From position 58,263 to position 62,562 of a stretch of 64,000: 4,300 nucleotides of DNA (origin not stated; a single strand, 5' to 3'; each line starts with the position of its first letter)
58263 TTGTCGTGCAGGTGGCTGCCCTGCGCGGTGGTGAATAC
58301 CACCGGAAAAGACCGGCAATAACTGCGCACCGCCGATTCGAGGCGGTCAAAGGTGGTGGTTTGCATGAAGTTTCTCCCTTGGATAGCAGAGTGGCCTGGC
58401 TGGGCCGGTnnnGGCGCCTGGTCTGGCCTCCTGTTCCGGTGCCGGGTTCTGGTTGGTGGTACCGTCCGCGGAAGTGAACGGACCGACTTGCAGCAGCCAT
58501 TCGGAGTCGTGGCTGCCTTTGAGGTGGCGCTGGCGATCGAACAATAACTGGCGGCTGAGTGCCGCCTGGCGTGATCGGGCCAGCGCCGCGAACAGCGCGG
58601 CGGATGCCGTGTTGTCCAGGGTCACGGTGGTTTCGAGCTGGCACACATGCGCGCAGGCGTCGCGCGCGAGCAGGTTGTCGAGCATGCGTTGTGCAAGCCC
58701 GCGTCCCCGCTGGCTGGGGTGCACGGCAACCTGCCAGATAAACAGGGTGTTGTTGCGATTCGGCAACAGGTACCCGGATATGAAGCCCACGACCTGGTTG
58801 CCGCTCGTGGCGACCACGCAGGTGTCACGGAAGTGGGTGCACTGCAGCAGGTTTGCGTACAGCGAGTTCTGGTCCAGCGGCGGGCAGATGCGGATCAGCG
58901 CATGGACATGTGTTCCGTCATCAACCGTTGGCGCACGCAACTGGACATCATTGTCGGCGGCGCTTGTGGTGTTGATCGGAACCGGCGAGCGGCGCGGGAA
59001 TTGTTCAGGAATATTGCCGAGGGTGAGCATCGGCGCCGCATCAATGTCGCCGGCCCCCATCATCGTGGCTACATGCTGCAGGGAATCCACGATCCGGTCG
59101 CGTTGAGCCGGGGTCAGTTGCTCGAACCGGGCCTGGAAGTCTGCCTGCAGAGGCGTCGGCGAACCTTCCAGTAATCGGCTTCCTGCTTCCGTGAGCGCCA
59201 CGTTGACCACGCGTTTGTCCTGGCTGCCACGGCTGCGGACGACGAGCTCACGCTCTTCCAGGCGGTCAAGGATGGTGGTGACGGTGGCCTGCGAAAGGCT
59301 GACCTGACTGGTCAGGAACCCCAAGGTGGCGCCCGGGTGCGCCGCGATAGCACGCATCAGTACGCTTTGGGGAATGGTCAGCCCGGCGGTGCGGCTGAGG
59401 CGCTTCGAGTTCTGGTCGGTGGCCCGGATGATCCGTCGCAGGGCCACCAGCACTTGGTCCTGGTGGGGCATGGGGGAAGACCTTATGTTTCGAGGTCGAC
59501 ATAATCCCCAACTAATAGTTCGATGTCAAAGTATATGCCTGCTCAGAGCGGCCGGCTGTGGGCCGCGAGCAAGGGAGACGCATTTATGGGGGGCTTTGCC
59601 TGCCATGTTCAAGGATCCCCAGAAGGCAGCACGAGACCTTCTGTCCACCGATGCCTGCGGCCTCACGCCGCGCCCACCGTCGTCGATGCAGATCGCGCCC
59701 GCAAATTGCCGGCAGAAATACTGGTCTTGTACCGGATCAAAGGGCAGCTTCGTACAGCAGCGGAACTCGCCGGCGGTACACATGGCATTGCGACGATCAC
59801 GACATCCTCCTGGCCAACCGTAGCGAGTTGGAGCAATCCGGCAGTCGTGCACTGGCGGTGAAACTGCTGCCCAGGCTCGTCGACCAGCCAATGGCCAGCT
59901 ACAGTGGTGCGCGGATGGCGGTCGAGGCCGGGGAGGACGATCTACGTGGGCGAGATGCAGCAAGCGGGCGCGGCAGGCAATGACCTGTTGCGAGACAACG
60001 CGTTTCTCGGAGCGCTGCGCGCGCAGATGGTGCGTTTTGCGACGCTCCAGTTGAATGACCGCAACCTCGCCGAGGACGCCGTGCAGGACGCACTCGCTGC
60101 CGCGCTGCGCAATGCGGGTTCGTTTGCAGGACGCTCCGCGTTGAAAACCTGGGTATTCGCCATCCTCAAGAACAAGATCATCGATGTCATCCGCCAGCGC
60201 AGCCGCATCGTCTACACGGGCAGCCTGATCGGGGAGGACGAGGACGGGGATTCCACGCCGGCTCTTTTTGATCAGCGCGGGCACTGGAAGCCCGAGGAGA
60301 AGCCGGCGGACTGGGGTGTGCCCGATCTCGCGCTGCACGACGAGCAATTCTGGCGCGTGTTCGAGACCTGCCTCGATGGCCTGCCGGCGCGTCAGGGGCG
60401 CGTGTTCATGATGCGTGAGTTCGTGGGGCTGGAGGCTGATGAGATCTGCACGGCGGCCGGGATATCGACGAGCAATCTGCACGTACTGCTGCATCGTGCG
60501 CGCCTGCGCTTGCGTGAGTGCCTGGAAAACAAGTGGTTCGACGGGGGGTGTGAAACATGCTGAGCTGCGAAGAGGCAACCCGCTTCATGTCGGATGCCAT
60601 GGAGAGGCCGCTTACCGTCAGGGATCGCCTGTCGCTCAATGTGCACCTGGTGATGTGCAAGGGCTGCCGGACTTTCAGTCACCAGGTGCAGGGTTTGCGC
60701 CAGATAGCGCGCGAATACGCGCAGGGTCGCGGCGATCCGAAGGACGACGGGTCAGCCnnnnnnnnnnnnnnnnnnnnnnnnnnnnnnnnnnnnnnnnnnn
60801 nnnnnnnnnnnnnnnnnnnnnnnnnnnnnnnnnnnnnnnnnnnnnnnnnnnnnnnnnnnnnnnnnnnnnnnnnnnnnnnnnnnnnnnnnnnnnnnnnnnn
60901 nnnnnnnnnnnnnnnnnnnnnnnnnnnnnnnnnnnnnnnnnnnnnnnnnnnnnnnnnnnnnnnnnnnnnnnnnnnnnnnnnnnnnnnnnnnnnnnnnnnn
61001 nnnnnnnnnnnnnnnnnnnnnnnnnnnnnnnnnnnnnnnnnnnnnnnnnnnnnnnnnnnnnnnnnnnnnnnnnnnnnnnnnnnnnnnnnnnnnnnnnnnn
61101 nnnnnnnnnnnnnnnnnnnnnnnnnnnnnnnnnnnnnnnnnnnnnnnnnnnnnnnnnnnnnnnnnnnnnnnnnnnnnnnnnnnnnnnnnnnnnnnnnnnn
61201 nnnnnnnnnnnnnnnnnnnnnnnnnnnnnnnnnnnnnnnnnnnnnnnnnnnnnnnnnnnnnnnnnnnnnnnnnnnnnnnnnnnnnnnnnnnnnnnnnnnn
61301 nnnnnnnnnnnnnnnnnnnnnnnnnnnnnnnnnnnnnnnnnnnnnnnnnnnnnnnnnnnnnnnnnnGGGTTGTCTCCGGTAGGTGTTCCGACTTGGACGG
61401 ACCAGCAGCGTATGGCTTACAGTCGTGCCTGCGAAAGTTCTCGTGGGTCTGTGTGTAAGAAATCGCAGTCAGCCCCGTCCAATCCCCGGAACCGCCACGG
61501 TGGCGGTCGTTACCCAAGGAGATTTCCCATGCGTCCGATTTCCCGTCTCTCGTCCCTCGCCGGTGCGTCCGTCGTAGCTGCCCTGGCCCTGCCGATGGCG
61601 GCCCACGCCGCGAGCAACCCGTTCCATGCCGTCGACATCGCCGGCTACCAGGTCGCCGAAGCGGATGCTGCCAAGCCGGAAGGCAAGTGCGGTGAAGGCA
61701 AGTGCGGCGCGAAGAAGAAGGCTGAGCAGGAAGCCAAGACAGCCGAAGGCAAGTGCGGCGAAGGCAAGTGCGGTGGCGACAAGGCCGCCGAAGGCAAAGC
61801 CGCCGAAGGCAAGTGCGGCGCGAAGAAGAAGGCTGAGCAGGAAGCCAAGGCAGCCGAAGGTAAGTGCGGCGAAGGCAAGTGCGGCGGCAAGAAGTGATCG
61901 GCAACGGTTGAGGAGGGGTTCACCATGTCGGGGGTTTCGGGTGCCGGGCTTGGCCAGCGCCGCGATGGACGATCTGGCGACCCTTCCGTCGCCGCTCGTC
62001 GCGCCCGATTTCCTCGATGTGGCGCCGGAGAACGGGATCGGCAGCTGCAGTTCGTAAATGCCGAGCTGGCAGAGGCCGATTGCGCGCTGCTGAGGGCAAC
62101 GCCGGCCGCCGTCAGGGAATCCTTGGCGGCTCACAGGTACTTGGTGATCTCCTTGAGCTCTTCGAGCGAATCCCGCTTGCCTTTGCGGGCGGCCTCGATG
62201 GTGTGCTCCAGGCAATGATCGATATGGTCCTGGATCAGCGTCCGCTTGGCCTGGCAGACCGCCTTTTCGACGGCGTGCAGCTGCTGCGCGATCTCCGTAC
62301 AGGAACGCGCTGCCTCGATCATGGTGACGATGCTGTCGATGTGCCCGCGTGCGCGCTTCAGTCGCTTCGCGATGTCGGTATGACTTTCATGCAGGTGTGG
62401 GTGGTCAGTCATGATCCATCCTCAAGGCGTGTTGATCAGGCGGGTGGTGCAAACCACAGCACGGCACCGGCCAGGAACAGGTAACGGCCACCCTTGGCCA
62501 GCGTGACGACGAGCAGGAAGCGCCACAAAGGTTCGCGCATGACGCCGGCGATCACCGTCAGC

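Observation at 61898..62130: Maturase gene reduced to a frameshifted ~45-codon stub: an orphaned RiPP precursor next to a deletion junction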

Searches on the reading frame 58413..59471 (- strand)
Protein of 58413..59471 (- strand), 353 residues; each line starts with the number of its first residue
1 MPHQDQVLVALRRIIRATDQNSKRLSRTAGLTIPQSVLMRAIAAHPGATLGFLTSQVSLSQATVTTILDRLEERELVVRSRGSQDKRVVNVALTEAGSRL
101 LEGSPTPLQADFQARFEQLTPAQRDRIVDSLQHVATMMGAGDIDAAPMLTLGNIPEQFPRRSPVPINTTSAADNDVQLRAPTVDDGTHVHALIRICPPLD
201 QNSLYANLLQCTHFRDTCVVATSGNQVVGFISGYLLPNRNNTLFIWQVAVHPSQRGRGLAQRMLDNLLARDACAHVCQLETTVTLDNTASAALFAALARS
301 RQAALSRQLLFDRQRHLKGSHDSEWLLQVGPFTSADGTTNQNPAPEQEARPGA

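Call 7: search_protein_families(library=pfam, proteins=[window:58413-59471:-], max_evalue=1)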
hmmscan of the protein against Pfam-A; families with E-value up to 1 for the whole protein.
window:58413-59471:- (353 aa): 21 families
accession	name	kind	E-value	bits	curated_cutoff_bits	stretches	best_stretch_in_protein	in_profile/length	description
PF01047.28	MarR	-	1.1e-14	54.5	24.6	1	31-89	1-59/59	MarR family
PF00583.31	Acetyltransf_1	-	1.8e-14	54.4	20.7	1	210-295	24-112/116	Acetyltransferase (GNAT) family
PF13508.13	Acetyltransf_7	-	1.5e-09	38.5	27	1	216-291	3-74/84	Acetyltransferase (GNAT) domain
PF12802.13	MarR_2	-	5.2e-09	36.6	27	1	30-87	2-60/61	MarR family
PF22381.2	Staph_reg_Sar_Rot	-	3e-08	34.1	27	1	25-101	6-82/85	Transcriptional regulator SarA/Rot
PF13673.13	Acetyltransf_10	-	9e-05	22.9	23.6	1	217-289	32-98/128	Acetyltransferase (GNAT) domain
PF13463.12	HTH_27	-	0.00037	21.2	22.2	1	39-97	9-68/68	Winged helix DNA-binding domain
PF03965.22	Penicillinase_R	-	0.00043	21.1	22.6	1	52-82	26-56/115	Penicillinase repressor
PF13412.12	HTH_24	-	0.0058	16.6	21.9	1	39-77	9-47/48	Winged helix-turn-helix DNA-binding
PF13527.13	Acetyltransf_9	-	0.0066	16.9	25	1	243-269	73-99/127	Acetyltransferase (GNAT) domain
PF08445.16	FR47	-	0.014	15.8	22.1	1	244-297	23-75/86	FR47-like protein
PF25213.1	HVO_A0261_N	-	0.014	15.7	35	1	52-82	29-59/86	HVO_A0261 N-terminal domain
PF03551.20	PadR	-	0.021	15.3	27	1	57-102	27-74/75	Transcriptional regulator PadR-like family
PF14542.12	Acetyltransf_CG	-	0.035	14.7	30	1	228-269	12-51/80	GCN5-related N-acetyl-transferase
PF13302.13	Acetyltransf_3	-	0.055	14.6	25.4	1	218-295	56-133/138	Acetyltransferase (GNAT) domain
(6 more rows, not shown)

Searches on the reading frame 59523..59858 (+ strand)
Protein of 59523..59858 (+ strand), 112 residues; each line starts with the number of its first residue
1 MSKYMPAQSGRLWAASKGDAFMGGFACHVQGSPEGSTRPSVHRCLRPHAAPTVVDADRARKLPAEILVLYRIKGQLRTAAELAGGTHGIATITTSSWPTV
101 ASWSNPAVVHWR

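Call 53: search_protein_families(library=pfam, proteins=[window:59523-59858:+], max_evalue=10)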
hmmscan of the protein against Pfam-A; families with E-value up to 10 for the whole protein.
window:59523-59858:+ (112 aa): 0 families

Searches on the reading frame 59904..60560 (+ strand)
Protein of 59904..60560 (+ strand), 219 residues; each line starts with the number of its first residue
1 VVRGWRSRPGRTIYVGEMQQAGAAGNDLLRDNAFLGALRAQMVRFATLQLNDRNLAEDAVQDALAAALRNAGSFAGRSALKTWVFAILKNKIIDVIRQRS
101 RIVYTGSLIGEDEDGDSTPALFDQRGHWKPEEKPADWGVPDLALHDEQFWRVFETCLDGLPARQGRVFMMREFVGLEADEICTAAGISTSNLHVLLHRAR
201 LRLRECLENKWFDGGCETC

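Call 7: search_protein_families(library=pfam, proteins=[window:59904-60560:+], max_evalue=1)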
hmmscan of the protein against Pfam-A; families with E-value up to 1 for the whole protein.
window:59904-60560:+ (219 aa): 5 families
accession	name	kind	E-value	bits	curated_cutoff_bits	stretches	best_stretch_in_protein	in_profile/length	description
PF04542.20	Sigma70_r2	-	4.8e-12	45.9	24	1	39-101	6-70/71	Sigma-70 region 2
PF08281.18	Sigma70_r4_2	-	1.4e-10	41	25.7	1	153-203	4-54/54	Sigma-70, region 4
PF04545.22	Sigma70_r4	-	1.4e-05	24.9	24.1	1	156-205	1-50/50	Sigma-70, region 4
PF22029.2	PhyR_sigma2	-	0.0021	18.5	27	1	44-88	10-54/55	Sigma2 domain of PhyR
PF07638.17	Sigma70_ECF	-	0.13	12.5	21.1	1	157-205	133-181/185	ECF sigma factor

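Call 8: search_protein_families(library=ncbifam, proteins=[window:59904-60560:+], max_evalue=1)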
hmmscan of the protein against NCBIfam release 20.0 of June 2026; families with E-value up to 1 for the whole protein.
window:59904-60560:+ (219 aa): 82 families (the best 25 are shown)
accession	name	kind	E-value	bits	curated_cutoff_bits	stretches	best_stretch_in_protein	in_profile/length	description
NF009196.0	PRK12544.1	equivalog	9.3e-91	302.8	287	1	20-214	9-203/208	RNA polymerase factor sigma-70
TIGR02943.1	Sig70_famx1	hypoth_equivalog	1.8e-74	249.6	162.2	1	31-213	4-185/188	RNA polymerase sigma-70 factor, TIGR02943 family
NF008892.0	PRK11924.2-1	equivalog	2.3e-73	246.2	291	1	27-213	13-199/203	RNA polymerase sigma factor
NF009182.0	PRK12530.1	subfamily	1.3e-71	240.1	264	1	36-214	16-191/193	RNA polymerase sigma factor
NF009184.0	PRK12532.1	equivalog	4.2e-71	238.9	276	1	32-214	8-191/195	RNA polymerase sigma factor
NF009173.0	PRK12520.1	equivalog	8.1e-64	214.9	255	1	34-213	7-185/191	RNA polymerase sigma factor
NF009197.0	PRK12545.1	equivalog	1.6e-60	204.3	336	1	30-210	9-190/201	RNA polymerase factor sigma-70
TIGR02937.1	sigma70-ECF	superfamily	5.7e-23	81.4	42.9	1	37-207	9-165/165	sigma-70 family RNA polymerase sigma factor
NF058625.1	sigma_PG0214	equivalog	1.1e-21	77.2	130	2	143-209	97-163/170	GFO_1088 family ECF-type sigma factor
NF008888.0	PRK11922.1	equivalog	2.5e-19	69.8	204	1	41-210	42-199/231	RNA polymerase sigma factor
NF006089.0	PRK08241.1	subfamily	2.9e-19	69.4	240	1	56-205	49-202/343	RNA polymerase subunit sigma-70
NF006550.0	PRK09047.1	equivalog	3.7e-18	65.7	173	1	32-211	15-191/194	RNA polymerase sigma factor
NF009166.1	PRK12513.1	equivalog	5.3e-17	62.1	206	1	39-209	32-188/193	RNA polymerase sigma factor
TIGR02950.1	SigM_subfam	subfamily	5e-16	58.9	147.95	2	140-207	91-158/159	RNA polymerase sigma factor, SigM family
TIGR02985.1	Sig70_bacteroi1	subfamily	1.2e-15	58.2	126.4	1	39-206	11-161/162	RNA polymerase sigma-70 factor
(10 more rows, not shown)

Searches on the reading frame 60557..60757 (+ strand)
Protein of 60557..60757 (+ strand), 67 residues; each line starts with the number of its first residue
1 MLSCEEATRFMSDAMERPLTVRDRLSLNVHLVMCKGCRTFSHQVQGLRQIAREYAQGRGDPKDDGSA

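Call 7: search_protein_families(library=pfam, proteins=[window:60557-60757:+], max_evalue=1)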
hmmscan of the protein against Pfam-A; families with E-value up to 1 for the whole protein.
window:60557-60757:+ (67 aa): 1 family
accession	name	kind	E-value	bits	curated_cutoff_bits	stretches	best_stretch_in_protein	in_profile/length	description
PF13490.11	zf-HC2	-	5.8e-05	23.5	22.2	1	4-38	1-35/35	Putative zinc-finger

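Call 8: search_protein_families(library=ncbifam, proteins=[window:60557-60757:+], max_evalue=1)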
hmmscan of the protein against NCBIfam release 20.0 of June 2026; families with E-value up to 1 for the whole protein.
window:60557-60757:+ (67 aa): 1 family
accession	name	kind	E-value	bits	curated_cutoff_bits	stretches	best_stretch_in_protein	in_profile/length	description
NF052368.1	antisigmaE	subfamily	5.5e-20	70.9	50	1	1-48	1-48/48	anti-sigma factor family protein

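Call 51: find_encoding_contigs(protein=window:60557-60757:+, flank=4000, max_places=10)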
Protein window:60557-60757:+ (67 aa): no gene with exactly this product is on record in the collection.

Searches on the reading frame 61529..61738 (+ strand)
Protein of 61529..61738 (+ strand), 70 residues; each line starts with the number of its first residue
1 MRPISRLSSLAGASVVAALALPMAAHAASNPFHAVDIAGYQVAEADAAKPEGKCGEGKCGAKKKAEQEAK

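Call 52: find_homologous_proteins(query=window:61529-61738:+, max_evalue=0.000001)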
Query seq(70 aa) (70 aa): 2 proteins with E <= 0.000001 among 4 candidates.
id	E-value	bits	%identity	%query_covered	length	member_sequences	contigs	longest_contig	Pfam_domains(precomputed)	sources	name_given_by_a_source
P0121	3.1e-35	136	96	100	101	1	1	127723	-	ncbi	-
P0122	1.9e-17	80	61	100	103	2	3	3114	-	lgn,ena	-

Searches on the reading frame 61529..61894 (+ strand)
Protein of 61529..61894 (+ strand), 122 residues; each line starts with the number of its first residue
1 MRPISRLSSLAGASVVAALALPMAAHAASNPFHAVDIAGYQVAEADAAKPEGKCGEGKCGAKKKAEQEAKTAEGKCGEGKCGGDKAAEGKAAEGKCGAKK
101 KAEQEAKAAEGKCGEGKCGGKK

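Call 7: search_protein_families(library=pfam, proteins=[window:61529-61894:+], max_evalue=1)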
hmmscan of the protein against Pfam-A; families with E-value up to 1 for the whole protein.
window:61529-61894:+ (122 aa): 0 families

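Call 8: search_protein_families(library=ncbifam, proteins=[window:61529-61894:+], max_evalue=1)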
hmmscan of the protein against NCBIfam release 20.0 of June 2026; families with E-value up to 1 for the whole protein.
window:61529-61894:+ (122 aa): 2 families
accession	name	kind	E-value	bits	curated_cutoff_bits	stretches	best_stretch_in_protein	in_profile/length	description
NF050188.1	OxThioModRiPPHvfA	equivalog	2.5e-21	76.1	95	2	69-121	43-96/96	oxazolone/thioamide-modified RiPP metallophore HvfA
NF050137.2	KCGExKCG_twice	domain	3e-15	55.6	19.5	3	51-84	1-29/29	HvfA family oxazolone/thioamide-modified RiPP metallophore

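Call 19: find_encoding_contigs(protein=window:61529-61894:+, flank=6000, max_places=8)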
Protein window:61529-61894:+ (122 aa): no gene with exactly this product is on record in the collection.

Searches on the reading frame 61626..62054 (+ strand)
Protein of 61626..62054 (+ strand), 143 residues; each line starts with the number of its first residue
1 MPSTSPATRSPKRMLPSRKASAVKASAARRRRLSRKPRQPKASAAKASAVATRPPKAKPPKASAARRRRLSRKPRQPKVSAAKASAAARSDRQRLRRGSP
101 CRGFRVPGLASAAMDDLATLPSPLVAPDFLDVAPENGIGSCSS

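Call 7: search_protein_families(library=pfam, proteins=[window:61626-62054:+], max_evalue=1)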
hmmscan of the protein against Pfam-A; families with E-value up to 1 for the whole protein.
window:61626-62054:+ (143 aa): 1 family
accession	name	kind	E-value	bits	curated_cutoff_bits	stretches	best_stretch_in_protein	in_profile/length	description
PF11593.13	Med3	-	0.95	9.1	29.3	1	65-139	195-268/398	Mediator complex subunit 3 fungal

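Call 8: search_protein_families(library=ncbifam, proteins=[window:61626-62054:+], max_evalue=1)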
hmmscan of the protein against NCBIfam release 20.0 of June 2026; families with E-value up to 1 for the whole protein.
window:61626-62054:+ (143 aa): 0 families

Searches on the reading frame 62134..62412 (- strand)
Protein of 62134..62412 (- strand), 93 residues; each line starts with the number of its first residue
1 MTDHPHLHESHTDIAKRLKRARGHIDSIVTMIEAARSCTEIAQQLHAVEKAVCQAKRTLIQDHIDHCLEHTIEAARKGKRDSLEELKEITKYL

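Call 7: search_protein_families(library=pfam, proteins=[window:62134-62412:-], max_evalue=1)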
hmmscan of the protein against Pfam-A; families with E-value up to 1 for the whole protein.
window:62134-62412:- (93 aa): 11 families
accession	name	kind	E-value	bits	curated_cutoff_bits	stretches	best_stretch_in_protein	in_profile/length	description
PF02583.22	Trns_repr_metal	-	5.4e-21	75.2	22.8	1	11-90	2-76/78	Metal-sensitive transcriptional repressor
PF07889.17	DUF1664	-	0.022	15.2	34.6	1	30-79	35-86/124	Protein of unknown function (DUF1664)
PF05994.16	FragX_IP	-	0.028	12.7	23.3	1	27-89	107-171/886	Cytoplasmic Fragile-X interacting family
PF20072.4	DUF6468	-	0.033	14.8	26.9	1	8-40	34-66/76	Domain of unknown function (DUF6468)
PF03357.26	Snf7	-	0.046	13.8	27.3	1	16-74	58-116/171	Snf7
PF19979.4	DUF6415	-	0.049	14.8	27.5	1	7-66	13-72/95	Family of unknown function (DUF6415)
PF22554.1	Chap-C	-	0.077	14.1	27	1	51-81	28-58/91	TY-Chap C-terminal domain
PF17107.11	SesA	-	0.079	13.5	26.3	1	26-89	16-79/122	N-terminal domain on NACHT_NTPase and P-loop NTPases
PF08614.16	ATG16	-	0.083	13.5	33.7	1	33-91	92-151/200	Autophagy protein 16 (ATG16)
PF10752.14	DUF2533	-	0.084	13.8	25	0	60-91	24-55/83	Protein of unknown function (DUF2533)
PF10568.15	Tom37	-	0.14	12.9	25.1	1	23-71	43-91/124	Outer mitochondrial membrane transport complex protein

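Call 8: search_protein_families(library=ncbifam, proteins=[window:62134-62412:-], max_evalue=1)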
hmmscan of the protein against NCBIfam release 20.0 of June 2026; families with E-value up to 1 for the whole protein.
window:62134-62412:- (93 aa): 6 families
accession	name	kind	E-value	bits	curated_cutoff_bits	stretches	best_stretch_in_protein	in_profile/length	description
NF052430.1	repress_RicR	exception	6.5e-11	42.7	175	1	11-78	8-75/93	copper-sensing transcriptional repressor RicR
NF008464.0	PRK11352.1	equivalog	1.4e-06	28.6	133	1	5-88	2-84/91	formaldehyde-responsive transcriptional repressor FrmR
NF011613.0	PRK15039.1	equivalog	0.00017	22.2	138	1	14-81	11-75/90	Ni(II)/Co(II)-binding transcriptional repressor RcnR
NF005819.0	PRK07695.1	equivalog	0.039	13.6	251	1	10-79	13-81/205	thiazole tautomerase TenI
NF010408.0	PRK13834.1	subfamily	0.047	13.2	292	1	21-71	89-139/207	acyl-homoserine-lactone synthase TraI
NF041016.1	trans_reg_ArnR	equivalog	0.076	12.4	400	1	33-91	34-92/269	HTH-type transcriptional activator ArnR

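Call 18: find_encoding_contigs(protein=window:62134-62412:-, flank=6000, max_places=8)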
Protein window:62134-62412:- (93 aa): 14 contigs read that carry it; 8 places shown.
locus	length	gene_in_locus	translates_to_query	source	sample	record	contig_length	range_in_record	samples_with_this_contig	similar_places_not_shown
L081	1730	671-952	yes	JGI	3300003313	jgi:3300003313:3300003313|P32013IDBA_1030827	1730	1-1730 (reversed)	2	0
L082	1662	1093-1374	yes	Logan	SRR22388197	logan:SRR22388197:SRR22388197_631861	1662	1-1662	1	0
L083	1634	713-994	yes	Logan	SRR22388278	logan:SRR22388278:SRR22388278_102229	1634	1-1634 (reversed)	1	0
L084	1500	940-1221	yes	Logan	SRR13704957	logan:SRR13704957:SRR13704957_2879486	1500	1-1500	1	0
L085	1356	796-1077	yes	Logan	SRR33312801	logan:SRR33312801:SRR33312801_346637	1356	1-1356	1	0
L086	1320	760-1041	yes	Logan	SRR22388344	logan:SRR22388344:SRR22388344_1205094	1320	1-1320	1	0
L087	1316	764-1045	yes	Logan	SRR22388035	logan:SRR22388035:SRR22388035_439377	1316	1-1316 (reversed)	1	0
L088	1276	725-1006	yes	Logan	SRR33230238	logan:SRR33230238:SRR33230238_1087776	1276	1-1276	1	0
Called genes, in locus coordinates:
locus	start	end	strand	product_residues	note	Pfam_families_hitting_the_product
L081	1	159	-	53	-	?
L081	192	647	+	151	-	PF09335:VTT_dom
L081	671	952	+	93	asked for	PF02583:Trns_repr_metal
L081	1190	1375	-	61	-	-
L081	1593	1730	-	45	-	?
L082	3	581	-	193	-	?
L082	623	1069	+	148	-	PF09335:VTT_dom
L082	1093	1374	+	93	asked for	PF02583:Trns_repr_metal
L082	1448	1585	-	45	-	-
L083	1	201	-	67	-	?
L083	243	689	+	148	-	PF09335:VTT_dom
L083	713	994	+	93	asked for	PF02583:Trns_repr_metal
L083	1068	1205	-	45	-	-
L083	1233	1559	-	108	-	-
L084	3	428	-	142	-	?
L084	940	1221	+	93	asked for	PF02583:Trns_repr_metal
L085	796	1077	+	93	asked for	PF02583:Trns_repr_metal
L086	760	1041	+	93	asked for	PF02583:Trns_repr_metal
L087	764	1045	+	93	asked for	PF02583:Trns_repr_metal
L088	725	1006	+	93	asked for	PF02583:Trns_repr_metal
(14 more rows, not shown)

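Call 49: find_related_loci(query=window:62134-62412:-, collection=metagenome_contigs, flank=5000)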
Query window:62134-62412:- (93 aa) in metagenome_contigs; peptide patterns used: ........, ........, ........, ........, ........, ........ (x = any residue, [..] = any of these).
600 stretches matched a pattern (row limit reached: there are more); 300 encode a relative of the query (tblastn E <= 1e-3); the best 80 are kept; 80 distinct loci.
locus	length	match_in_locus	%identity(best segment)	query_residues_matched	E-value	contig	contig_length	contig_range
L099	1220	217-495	96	1-93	4e-58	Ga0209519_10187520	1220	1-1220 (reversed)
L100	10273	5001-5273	74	3-93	3e-42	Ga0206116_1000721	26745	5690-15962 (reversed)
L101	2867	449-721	74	3-93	9e-42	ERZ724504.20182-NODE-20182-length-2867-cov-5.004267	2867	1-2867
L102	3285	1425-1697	74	3-93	1e-41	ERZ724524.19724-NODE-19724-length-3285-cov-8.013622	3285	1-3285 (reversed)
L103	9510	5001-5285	74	1-93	9e-42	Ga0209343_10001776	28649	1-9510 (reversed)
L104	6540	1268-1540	75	3-93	1e-41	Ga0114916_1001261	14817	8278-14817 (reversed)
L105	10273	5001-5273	74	3-93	3e-41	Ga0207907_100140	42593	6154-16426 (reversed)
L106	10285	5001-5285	74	1-93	2e-41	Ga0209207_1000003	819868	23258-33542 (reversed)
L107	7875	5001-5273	74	3-93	2e-41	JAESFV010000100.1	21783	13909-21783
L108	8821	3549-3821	73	3-93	3e-41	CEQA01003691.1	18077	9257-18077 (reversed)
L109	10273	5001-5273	74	3-93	2e-41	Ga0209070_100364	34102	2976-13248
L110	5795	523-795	74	3-93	3e-41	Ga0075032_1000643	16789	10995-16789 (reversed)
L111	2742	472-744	74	3-93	3e-41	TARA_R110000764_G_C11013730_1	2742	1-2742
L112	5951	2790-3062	74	3-93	3e-41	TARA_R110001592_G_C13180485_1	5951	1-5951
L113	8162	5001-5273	74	3-93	3e-41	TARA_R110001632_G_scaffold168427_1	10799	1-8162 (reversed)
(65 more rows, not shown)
